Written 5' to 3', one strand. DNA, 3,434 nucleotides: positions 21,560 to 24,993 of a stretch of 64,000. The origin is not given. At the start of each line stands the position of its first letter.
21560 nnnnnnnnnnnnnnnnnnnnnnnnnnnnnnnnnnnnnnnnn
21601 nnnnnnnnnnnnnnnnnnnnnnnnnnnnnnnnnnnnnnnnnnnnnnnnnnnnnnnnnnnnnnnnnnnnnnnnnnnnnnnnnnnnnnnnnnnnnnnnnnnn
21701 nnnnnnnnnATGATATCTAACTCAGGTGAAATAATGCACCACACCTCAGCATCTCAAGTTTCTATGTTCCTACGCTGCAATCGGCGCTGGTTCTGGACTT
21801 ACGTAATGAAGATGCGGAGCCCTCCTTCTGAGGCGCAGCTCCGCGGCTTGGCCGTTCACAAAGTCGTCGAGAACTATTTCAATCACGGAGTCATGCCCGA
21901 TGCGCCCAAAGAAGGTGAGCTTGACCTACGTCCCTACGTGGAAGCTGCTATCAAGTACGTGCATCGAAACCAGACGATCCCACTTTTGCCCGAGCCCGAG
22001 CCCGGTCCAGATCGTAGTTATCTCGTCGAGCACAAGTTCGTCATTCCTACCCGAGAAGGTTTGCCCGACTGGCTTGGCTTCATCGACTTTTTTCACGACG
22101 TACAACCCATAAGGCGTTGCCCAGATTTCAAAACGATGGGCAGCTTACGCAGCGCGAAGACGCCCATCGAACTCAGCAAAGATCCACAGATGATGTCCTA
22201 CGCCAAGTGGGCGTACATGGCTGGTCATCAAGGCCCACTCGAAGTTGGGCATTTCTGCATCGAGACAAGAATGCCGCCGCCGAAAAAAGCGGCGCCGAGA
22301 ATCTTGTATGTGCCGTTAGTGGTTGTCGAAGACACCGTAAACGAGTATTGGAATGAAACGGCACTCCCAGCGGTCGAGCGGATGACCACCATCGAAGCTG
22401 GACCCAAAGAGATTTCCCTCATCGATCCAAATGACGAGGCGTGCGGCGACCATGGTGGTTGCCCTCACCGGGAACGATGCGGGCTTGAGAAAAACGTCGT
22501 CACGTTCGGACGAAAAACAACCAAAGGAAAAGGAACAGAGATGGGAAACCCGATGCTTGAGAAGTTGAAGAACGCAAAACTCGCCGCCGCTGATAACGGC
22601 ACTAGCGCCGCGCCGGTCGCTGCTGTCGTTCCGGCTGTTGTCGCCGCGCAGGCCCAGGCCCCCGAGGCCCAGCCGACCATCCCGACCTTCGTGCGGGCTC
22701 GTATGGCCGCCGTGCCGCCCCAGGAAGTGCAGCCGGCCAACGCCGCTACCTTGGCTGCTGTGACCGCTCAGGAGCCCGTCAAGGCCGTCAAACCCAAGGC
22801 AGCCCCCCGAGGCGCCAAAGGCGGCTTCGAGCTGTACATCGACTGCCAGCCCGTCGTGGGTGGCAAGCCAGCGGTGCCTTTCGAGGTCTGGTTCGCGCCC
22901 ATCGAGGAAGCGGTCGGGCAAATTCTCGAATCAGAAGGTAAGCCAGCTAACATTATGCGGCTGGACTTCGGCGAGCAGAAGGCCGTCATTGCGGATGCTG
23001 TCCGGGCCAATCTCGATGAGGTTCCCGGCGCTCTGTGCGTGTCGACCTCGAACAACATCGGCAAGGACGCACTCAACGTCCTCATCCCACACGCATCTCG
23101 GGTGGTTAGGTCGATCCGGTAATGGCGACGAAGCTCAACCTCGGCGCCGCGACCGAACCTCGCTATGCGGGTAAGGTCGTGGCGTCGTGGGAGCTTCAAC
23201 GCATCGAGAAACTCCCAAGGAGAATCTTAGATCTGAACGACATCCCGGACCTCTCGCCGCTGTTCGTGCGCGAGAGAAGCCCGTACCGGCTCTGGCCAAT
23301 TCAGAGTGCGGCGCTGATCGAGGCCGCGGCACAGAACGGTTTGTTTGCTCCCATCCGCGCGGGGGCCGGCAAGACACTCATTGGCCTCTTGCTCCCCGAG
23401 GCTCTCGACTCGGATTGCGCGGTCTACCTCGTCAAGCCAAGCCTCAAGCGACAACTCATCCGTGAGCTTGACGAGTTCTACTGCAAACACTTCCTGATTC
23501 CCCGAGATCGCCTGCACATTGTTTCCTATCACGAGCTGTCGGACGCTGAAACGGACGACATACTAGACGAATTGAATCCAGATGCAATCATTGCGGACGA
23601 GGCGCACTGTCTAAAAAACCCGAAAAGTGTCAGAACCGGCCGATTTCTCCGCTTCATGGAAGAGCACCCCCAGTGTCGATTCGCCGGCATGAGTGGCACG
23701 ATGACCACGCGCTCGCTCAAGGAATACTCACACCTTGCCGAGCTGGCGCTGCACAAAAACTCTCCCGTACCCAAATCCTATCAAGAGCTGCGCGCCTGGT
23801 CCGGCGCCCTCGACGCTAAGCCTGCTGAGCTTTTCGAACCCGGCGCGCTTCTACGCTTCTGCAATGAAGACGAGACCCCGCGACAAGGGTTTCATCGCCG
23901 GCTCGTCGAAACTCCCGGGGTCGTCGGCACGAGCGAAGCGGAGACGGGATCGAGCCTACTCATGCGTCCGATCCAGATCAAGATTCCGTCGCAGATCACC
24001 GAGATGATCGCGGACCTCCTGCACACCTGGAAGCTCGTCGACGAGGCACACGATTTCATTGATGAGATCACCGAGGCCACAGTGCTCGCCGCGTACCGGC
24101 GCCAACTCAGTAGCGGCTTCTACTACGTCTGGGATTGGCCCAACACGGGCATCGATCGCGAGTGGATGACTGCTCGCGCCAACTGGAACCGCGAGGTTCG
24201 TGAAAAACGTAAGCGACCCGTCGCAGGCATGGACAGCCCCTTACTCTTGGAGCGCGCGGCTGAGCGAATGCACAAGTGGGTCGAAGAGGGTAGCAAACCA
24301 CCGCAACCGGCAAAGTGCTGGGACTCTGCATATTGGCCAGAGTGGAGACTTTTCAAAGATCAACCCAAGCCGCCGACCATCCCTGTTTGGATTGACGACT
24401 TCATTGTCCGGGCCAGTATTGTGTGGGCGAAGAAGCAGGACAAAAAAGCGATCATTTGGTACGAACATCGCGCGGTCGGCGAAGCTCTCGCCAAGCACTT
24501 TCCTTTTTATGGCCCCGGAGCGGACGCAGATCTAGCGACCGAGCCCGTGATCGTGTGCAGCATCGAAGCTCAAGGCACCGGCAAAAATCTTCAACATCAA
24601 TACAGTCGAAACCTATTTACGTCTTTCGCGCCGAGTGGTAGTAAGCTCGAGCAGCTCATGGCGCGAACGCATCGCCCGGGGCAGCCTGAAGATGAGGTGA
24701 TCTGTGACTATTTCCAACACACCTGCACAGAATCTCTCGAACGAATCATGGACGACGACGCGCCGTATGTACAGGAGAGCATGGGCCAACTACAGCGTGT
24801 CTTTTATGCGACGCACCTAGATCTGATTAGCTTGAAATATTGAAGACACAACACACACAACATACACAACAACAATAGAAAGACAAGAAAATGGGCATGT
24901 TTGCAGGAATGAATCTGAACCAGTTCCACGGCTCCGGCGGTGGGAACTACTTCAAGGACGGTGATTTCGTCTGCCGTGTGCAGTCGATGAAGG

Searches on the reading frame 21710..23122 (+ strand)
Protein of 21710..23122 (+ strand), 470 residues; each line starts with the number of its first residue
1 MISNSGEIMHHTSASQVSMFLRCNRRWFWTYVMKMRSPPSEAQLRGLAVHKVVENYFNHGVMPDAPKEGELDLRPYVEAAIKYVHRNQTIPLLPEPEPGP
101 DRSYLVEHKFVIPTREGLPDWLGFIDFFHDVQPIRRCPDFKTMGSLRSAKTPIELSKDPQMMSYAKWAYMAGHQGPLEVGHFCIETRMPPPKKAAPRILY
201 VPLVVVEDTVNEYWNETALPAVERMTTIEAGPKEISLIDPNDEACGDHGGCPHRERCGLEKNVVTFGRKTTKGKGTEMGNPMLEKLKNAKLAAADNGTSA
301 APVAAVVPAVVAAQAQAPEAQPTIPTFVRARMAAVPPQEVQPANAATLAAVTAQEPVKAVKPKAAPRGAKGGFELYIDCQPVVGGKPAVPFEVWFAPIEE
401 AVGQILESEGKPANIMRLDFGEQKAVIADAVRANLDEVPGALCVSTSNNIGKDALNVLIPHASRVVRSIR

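Call 33: search_protein_families(library=phrogs, proteins=[window:21710-23122:+], max_evalue=0.00001)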
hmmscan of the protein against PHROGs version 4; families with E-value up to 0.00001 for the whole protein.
window:21710-23122:+ (470 aa): 2 families
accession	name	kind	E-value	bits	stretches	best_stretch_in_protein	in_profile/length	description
phrog_69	-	DNA, RNA and nucleotide metabolism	5.3e-19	69.6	1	8-257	86-323/501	exonuclease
phrog_1218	-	DNA, RNA and nucleotide metabolism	1.9e-06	28.4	1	12-60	10-60/364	exonuclease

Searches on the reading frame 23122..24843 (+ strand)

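Call 33: search_protein_families(library=phrogs, proteins=[window:23122-24843:+], max_evalue=0.00001)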
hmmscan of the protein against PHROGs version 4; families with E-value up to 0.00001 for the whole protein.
window:23122-24843:+ (573 aa): 1 family
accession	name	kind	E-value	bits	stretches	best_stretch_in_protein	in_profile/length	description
phrog_62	-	DNA, RNA and nucleotide metabolism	4.4e-23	81.8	2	43-202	684-857/1881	DNA helicase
